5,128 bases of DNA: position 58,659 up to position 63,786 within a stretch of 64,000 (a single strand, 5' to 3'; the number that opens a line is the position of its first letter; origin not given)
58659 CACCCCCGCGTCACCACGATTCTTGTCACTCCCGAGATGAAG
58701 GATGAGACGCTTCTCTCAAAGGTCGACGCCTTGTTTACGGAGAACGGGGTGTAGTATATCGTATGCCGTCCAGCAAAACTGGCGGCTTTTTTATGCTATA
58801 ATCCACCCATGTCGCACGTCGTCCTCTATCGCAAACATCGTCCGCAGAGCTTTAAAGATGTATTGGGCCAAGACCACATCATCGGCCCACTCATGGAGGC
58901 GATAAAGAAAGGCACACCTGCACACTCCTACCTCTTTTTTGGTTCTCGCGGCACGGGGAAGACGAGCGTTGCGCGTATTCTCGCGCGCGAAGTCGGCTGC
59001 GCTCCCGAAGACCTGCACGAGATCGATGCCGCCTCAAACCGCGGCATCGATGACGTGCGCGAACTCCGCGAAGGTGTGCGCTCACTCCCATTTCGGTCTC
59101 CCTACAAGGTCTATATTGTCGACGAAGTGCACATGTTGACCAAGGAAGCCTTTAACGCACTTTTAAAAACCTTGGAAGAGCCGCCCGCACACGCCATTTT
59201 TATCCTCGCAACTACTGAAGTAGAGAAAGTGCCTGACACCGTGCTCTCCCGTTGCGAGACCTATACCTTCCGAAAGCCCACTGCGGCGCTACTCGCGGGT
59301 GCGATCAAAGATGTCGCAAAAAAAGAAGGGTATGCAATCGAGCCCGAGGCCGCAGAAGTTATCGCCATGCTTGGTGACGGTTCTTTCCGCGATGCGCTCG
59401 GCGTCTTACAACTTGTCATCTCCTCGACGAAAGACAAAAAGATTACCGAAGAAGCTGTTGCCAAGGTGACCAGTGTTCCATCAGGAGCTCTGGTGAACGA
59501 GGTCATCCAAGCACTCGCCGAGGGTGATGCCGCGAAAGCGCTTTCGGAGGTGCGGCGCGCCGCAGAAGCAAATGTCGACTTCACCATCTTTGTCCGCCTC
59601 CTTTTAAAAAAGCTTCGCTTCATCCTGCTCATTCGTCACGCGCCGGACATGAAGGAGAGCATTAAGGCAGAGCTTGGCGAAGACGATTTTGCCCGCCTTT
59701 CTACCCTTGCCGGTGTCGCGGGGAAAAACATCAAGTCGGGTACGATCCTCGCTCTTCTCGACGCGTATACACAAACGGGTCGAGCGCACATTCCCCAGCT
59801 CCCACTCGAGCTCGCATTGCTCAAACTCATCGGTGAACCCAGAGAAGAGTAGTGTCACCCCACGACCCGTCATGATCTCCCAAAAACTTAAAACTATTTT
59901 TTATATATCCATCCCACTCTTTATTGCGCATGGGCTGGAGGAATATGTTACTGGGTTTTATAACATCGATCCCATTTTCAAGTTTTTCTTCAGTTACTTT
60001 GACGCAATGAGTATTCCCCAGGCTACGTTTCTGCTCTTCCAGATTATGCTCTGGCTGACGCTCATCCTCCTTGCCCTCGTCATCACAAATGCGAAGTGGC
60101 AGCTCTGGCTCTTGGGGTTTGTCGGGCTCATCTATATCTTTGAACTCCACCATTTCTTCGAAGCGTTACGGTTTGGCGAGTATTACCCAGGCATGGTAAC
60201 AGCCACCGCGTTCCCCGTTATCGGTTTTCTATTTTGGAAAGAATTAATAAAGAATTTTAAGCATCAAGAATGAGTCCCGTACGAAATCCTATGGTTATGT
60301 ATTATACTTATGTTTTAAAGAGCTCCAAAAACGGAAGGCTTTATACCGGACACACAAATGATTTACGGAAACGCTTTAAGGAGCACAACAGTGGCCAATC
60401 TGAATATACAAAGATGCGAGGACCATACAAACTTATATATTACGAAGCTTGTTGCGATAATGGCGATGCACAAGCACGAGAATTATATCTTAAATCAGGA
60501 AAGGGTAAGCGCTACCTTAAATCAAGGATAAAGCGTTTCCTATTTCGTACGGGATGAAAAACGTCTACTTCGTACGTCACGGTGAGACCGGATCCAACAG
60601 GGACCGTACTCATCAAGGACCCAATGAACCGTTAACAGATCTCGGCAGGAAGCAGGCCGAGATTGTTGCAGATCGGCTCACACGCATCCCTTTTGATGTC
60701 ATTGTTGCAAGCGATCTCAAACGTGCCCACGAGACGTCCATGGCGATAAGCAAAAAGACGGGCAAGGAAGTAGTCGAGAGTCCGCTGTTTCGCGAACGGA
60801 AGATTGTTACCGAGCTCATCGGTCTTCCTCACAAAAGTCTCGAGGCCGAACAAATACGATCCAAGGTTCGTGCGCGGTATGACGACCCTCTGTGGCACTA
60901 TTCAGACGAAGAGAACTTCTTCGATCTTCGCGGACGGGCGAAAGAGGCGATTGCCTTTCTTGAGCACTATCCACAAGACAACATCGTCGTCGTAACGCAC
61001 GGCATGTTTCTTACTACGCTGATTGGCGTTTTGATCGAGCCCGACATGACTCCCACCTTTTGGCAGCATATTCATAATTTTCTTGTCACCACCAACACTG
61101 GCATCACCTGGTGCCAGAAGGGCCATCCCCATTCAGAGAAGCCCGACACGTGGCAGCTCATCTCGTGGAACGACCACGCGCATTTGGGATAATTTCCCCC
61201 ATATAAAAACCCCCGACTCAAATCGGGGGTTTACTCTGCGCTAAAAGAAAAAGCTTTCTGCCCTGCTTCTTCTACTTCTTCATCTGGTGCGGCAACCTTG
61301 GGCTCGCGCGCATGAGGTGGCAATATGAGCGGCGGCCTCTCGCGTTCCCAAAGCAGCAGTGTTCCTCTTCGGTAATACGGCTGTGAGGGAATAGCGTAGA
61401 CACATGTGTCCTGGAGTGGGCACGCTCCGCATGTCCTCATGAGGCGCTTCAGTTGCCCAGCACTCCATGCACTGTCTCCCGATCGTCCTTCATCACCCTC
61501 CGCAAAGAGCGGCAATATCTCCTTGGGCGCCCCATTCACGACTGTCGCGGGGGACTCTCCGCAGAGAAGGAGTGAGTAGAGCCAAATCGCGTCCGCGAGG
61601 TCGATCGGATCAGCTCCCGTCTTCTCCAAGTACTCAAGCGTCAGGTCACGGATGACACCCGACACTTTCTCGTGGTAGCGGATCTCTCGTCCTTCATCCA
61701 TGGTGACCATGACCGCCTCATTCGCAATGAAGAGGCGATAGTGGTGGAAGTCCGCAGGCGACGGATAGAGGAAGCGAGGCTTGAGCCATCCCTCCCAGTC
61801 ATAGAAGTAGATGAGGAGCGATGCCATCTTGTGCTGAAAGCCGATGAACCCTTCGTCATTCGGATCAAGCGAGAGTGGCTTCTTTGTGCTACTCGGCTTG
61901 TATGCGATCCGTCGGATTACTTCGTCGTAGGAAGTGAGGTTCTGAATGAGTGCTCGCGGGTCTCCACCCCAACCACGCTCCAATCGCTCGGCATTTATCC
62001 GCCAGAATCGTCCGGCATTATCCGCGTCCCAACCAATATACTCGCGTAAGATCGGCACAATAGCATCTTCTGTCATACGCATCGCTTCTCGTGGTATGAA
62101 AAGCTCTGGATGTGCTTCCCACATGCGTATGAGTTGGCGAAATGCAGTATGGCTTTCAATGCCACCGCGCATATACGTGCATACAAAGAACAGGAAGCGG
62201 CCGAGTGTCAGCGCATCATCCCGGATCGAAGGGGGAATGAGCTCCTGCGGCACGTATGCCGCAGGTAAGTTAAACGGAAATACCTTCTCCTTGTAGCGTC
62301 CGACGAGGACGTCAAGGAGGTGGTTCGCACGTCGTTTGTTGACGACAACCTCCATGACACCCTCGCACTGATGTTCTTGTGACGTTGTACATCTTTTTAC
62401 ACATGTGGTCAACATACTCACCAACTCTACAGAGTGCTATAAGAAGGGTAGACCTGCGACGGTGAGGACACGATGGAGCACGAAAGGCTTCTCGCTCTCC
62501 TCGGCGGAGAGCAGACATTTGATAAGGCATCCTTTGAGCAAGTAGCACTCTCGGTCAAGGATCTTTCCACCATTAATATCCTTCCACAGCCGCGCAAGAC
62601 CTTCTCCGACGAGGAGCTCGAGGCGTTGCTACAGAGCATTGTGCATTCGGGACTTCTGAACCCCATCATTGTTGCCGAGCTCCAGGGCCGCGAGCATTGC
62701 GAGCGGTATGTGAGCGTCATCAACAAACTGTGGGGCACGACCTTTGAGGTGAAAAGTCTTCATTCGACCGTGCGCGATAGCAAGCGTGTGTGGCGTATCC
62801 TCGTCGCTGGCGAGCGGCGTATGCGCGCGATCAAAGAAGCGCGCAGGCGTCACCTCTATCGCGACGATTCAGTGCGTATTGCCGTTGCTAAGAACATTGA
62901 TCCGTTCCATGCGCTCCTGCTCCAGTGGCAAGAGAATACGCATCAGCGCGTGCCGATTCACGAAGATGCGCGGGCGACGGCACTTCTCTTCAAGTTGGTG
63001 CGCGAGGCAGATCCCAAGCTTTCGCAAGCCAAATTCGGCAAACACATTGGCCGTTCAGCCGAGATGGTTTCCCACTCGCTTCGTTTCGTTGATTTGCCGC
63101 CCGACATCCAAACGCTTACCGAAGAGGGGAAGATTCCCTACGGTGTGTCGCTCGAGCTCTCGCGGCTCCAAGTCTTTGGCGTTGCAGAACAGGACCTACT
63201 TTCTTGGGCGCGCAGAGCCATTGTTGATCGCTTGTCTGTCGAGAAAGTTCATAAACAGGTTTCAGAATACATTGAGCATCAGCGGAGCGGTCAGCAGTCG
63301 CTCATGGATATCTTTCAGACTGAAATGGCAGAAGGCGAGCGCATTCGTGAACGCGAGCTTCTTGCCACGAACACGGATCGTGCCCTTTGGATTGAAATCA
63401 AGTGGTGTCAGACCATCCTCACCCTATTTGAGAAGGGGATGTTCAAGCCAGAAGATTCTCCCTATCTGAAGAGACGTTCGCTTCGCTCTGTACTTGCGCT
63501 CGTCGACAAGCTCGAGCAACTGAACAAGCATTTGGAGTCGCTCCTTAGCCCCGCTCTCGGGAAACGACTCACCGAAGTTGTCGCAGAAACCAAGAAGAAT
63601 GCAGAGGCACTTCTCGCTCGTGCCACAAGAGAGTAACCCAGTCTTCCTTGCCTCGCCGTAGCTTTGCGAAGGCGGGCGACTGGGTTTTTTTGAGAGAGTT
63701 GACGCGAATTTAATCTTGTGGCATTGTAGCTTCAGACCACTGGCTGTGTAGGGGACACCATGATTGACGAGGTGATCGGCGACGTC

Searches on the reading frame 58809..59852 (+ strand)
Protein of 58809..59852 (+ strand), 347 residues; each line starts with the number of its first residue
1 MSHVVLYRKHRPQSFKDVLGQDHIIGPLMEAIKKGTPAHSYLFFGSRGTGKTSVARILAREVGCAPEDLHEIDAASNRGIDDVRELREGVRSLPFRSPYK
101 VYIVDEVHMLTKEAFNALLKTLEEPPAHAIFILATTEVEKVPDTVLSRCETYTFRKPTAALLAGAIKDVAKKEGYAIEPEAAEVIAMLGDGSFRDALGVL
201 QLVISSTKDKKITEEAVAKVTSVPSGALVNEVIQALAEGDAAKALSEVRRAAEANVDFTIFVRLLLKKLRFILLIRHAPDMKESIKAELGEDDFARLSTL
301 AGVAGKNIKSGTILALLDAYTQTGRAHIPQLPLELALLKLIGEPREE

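Call 81: search_protein_families(library=pfam, proteins=[window:58809-59852:+], max_evalue=0.0001)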
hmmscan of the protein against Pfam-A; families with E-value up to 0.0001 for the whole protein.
window:58809-59852:+ (347 aa): 8 families
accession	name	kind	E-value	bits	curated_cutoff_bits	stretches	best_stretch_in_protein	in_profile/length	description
PF13177.12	DNA_pol3_delta2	-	4.6e-32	111.7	27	2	77-156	80-159/161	DNA polymerase III, delta subunit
PF00004.35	AAA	-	9.9e-14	52.3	21.2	1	42-152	2-126/131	ATPase family associated with various cellular activities (AAA)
PF12169.13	DNA_pol3_gamma3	-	3.8e-09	36.9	24.4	1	213-342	2-129/143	DNA polymerase III subunits gamma and tau domain III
PF05496.18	RuvB_N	-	6.7e-07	29.6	27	1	11-124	2-110/159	Holliday junction DNA helicase RuvB P-loop domain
PF22608.2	DNAX_ATPase_lid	-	4.7e-06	26.7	27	1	166-200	6-40/49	DNA polymerase III clamp loader subunit, ATPase lid domain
PF16193.11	AAA_assoc_2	-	2.1e-05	25.1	34.3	0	173-221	3-55/81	AAA C-terminal domain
PF13401.12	AAA_22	-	2.4e-05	25.1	27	0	95-133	84-120/130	AAA domain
PF06068.19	TIP49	-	7.2e-05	22.5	23.8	0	101-136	277-311/347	TIP49 P-loop domain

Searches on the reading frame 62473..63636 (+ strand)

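Call 81: search_protein_families(library=pfam, proteins=[window:62473-63636:+], max_evalue=0.0001)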
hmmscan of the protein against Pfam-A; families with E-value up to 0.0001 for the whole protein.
window:62473-63636:+ (387 aa): 2 families
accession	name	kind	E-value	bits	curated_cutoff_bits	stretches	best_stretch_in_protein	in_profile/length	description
PF02195.25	ParB_N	-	1.2e-09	38.5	26.3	1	38-71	16-49/95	ParB N-terminal domain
PF17762.8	HTH_ParB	-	3.9e-07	30.6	22.6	1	182-265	20-99/102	ParB HTH domain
